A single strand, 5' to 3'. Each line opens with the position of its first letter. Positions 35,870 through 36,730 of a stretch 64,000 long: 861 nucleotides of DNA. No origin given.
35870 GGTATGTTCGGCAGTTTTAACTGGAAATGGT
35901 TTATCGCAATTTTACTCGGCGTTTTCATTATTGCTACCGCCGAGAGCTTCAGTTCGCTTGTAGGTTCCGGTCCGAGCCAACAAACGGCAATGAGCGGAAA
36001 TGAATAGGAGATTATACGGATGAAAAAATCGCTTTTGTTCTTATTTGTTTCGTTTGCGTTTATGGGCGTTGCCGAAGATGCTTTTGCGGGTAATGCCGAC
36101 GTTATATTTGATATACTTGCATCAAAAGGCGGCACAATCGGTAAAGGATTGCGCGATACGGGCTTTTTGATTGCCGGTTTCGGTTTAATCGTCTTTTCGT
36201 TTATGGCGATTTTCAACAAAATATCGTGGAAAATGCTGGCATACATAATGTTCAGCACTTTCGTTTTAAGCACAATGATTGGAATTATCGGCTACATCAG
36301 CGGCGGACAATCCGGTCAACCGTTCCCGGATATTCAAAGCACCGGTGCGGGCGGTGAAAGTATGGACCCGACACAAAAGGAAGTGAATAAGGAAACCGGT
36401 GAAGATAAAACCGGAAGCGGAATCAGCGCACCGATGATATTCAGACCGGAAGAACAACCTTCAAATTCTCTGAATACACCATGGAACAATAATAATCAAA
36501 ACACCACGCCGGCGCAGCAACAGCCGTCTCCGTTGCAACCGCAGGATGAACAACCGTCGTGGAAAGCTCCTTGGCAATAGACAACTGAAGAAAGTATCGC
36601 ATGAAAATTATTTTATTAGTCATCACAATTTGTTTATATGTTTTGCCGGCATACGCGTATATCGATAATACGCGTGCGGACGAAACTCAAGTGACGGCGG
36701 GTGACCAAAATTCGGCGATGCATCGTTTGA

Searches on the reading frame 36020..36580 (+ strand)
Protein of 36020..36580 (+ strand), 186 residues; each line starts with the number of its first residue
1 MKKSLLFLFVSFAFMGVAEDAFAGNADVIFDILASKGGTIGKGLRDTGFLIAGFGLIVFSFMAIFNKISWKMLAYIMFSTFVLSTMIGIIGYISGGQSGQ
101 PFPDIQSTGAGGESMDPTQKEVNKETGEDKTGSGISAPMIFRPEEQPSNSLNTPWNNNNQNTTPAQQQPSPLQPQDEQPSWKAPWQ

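Call 9: search_protein_families(library=pfam, proteins=[window:36020-36580:+], max_evalue=0.01)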
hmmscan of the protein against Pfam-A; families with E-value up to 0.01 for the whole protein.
window:36020-36580:+ (186 aa): 1 family
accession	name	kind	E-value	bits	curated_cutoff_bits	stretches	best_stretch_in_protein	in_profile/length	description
PF04956.18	TrbC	-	5.2e-05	23.8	27.9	1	3-82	10-87/98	TrbC/VIRB2 pilin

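Call 55: search_protein_families(library=ncbifam, proteins=[window:36020-36580:+], max_evalue=0.01)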
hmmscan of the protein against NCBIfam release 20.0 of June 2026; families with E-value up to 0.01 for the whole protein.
window:36020-36580:+ (186 aa): 0 families
